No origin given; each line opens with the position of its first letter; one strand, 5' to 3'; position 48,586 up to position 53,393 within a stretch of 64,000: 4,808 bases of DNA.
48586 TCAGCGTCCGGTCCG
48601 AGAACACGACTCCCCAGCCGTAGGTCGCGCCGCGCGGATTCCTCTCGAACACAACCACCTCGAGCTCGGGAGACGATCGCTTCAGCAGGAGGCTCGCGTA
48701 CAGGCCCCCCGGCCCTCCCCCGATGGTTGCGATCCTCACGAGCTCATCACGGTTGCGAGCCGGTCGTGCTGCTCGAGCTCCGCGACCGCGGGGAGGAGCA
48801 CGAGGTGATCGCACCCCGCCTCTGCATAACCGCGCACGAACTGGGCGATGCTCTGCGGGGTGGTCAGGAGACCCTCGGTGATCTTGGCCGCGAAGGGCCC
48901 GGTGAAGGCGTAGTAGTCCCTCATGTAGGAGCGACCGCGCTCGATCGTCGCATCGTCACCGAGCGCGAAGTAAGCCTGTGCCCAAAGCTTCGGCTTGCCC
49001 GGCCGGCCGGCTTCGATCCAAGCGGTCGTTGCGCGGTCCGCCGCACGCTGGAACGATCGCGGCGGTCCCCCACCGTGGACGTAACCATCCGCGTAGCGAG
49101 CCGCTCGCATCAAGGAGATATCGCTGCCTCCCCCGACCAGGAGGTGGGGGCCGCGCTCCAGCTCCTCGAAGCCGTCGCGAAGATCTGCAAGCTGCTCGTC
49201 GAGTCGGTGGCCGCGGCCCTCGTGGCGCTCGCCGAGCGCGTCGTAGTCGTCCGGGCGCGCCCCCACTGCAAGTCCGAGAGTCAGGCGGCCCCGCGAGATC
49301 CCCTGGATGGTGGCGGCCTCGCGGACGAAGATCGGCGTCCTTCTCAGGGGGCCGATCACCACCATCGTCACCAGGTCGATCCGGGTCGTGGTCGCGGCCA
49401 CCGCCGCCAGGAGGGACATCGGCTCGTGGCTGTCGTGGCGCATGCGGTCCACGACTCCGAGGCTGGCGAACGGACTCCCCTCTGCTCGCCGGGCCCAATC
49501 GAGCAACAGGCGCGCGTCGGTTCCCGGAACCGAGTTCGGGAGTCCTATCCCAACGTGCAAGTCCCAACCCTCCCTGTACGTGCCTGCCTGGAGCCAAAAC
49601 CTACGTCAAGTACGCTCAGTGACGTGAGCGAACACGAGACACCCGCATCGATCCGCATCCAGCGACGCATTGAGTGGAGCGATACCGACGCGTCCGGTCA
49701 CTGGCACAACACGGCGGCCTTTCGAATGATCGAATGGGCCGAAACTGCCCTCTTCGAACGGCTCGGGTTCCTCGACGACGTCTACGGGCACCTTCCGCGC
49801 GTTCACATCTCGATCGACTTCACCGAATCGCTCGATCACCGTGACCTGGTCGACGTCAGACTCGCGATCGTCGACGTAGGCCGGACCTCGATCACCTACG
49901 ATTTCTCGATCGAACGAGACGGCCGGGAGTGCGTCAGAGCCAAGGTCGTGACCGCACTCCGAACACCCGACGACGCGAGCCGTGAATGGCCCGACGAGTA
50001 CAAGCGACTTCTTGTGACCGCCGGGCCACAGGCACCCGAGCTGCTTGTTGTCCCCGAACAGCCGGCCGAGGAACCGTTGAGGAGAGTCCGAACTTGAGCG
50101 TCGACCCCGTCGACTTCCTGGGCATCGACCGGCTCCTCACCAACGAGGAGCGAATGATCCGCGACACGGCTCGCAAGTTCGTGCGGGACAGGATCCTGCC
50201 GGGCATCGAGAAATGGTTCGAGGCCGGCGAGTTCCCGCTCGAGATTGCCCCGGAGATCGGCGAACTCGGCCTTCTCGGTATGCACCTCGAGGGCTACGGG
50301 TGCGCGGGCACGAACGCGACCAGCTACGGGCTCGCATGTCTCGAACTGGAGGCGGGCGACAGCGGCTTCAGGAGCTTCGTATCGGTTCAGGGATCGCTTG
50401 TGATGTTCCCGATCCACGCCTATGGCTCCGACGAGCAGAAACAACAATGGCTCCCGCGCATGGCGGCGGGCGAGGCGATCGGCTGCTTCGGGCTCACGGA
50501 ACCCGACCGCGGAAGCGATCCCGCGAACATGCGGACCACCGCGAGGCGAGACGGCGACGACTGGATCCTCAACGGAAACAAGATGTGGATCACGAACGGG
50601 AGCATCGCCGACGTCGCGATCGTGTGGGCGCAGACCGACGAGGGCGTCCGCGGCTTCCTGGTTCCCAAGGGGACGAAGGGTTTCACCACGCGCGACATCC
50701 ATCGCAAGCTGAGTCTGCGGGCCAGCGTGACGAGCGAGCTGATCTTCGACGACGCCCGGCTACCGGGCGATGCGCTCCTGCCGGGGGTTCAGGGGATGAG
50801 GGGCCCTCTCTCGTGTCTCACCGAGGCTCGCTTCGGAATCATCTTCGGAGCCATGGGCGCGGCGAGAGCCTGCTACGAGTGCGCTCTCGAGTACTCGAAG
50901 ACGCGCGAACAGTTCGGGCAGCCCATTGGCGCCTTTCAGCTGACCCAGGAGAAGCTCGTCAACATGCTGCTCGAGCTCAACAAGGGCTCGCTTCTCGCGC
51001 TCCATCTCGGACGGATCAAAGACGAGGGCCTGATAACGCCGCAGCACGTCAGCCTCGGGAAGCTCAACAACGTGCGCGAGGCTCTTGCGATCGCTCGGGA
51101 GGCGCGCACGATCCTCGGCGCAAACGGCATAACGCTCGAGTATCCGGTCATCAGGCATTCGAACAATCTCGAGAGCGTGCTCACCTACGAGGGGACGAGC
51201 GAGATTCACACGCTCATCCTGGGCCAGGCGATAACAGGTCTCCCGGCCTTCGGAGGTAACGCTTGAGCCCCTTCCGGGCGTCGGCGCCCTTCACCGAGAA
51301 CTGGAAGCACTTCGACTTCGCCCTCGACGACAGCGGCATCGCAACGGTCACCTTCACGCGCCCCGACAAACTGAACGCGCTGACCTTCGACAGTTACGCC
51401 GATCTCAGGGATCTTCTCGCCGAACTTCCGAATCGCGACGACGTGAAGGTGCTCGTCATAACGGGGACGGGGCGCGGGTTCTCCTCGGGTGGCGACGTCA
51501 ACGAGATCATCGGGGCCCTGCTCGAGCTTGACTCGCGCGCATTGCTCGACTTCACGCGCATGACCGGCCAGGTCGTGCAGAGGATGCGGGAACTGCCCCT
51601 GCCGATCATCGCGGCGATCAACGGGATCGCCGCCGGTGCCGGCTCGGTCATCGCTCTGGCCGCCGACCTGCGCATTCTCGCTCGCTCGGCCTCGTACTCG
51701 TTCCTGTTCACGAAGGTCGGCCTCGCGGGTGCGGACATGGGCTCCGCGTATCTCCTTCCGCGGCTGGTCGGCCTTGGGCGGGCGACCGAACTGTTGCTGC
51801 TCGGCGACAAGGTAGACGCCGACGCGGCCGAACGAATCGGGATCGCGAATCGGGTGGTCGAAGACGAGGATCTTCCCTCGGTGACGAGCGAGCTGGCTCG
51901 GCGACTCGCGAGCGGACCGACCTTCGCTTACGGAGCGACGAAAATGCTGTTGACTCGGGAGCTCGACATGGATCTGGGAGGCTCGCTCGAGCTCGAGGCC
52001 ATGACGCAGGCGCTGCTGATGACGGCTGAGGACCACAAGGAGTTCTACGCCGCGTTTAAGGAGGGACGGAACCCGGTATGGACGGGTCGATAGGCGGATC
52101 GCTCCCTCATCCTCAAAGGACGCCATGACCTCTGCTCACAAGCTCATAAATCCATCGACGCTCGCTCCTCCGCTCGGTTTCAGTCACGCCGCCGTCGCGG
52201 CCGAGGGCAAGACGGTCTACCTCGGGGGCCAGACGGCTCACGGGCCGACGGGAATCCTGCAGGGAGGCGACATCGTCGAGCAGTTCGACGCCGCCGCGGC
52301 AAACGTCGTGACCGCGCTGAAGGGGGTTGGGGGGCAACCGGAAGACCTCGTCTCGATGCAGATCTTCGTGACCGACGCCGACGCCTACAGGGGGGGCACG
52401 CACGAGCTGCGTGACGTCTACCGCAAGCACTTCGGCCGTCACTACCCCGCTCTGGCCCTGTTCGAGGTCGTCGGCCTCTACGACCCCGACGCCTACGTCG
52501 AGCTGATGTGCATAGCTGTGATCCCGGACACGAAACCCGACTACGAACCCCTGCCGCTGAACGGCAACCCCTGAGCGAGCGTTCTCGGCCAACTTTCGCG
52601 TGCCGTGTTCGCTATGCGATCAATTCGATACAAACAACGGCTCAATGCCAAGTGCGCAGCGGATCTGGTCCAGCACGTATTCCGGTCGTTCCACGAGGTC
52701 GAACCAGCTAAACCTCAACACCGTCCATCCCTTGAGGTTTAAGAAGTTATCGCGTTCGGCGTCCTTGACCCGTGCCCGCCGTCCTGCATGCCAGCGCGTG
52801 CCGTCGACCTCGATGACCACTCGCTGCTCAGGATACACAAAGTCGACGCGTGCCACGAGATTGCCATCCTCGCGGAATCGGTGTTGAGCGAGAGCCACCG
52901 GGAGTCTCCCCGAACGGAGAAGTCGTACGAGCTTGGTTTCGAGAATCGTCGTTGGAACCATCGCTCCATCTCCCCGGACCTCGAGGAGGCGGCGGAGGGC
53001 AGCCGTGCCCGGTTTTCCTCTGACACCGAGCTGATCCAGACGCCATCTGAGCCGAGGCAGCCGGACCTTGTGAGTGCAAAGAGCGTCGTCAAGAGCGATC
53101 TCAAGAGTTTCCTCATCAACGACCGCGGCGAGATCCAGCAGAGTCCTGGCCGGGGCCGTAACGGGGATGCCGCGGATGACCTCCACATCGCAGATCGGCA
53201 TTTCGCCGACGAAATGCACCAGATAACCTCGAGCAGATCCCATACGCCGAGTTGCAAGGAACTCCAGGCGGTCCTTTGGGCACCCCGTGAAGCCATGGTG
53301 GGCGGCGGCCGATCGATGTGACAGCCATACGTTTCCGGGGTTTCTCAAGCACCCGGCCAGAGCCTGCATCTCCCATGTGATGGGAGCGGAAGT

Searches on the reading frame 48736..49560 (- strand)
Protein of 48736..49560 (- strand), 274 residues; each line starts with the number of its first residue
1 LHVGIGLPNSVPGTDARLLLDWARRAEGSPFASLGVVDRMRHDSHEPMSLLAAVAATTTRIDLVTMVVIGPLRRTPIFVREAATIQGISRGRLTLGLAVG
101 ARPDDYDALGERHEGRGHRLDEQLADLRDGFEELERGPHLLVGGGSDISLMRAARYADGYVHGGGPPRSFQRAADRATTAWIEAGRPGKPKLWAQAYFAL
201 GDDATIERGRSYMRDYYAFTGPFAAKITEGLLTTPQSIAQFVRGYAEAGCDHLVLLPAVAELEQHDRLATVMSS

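Call 31: search_protein_families(library=pfam, max_evalue=0.00001, proteins=[window:48736-49560:-])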
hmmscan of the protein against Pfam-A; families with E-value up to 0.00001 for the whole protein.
window:48736-49560:- (274 aa): 1 family
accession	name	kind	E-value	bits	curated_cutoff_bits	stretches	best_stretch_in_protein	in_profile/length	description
PF00296.26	Bac_luciferase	-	9e-28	98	27.9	1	12-221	17-249/314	Luciferase-like monooxygenase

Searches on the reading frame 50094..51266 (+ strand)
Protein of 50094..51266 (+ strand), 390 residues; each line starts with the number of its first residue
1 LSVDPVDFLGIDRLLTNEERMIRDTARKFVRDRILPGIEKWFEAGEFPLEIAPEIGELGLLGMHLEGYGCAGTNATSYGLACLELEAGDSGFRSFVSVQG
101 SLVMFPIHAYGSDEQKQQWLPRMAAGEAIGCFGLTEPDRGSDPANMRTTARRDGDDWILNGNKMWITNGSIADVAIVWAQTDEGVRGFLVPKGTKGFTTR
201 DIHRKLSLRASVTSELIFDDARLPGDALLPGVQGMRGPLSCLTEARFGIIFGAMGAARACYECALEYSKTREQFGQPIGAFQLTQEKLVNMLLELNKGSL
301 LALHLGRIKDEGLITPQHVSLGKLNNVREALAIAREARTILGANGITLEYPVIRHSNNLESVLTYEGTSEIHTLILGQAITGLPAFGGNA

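Call 31: search_protein_families(library=pfam, max_evalue=0.00001, proteins=[window:50094-51266:+])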
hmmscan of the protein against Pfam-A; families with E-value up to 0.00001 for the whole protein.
window:50094-51266:+ (390 aa): 4 families
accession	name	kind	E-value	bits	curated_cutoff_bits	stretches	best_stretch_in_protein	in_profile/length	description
PF02771.21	Acyl-CoA_dh_N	-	4.3e-35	120.9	22.9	1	16-127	1-113/113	Acyl-CoA dehydrogenase, N-terminal domain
PF00441.29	Acyl-CoA_dh_1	-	3.2e-30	105.7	22.4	1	233-380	2-149/150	Acyl-CoA dehydrogenase, C-terminal domain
PF02770.24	Acyl-CoA_dh_M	-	6.8e-28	97.1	33.3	1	131-220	1-96/97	Acyl-CoA dehydrogenase, middle domain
PF08028.16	Acyl-CoA_dh_2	-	5.8e-06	27.1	22.7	0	252-368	6-132/134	Acyl-CoA dehydrogenase, C-terminal domain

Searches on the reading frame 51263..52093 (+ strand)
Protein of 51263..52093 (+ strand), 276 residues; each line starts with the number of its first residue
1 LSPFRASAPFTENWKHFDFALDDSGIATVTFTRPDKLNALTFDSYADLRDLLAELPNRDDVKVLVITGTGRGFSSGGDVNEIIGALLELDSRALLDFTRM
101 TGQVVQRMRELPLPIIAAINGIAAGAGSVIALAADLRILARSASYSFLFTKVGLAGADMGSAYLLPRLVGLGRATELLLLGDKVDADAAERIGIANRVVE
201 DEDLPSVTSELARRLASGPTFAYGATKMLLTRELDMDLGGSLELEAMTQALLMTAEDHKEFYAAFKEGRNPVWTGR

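Call 31: search_protein_families(library=pfam, max_evalue=0.00001, proteins=[window:51263-52093:+])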
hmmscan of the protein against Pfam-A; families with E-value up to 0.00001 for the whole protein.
window:51263-52093:+ (276 aa): 2 families
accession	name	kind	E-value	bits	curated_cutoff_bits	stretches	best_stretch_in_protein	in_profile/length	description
PF00378.25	ECH_1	-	5.9e-47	160.5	27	1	24-275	4-250/251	Enoyl-CoA hydratase/isomerase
PF16113.10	ECH_2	-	2.1e-28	100.3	27.2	1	27-214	2-187/335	Enoyl-CoA hydratase/isomerase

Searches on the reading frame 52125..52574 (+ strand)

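Call 31: search_protein_families(library=pfam, max_evalue=0.00001, proteins=[window:52125-52574:+])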
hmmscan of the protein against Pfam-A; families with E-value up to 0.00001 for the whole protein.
window:52125-52574:+ (149 aa): 1 family
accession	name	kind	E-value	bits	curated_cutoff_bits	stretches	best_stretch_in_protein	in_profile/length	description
PF01042.26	Ribonuc_L-PSP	-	3.6e-16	59.7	27.3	1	16-133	8-121/121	Endoribonuclease L-PSP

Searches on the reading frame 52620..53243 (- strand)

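Call 31: search_protein_families(library=pfam, max_evalue=0.00001, proteins=[window:52620-53243:-])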
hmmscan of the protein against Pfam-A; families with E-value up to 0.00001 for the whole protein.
window:52620-53243:- (207 aa): 2 families
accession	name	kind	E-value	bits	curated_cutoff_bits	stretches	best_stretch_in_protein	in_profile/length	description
PF04480.18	DUF559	-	1.9e-13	50.6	20.6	1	99-197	15-107/109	Protein of unknown function (DUF559)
PF18741.7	MTES_1575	-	6.1e-09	36.3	38.2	1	133-197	27-95/96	REase_MTES_1575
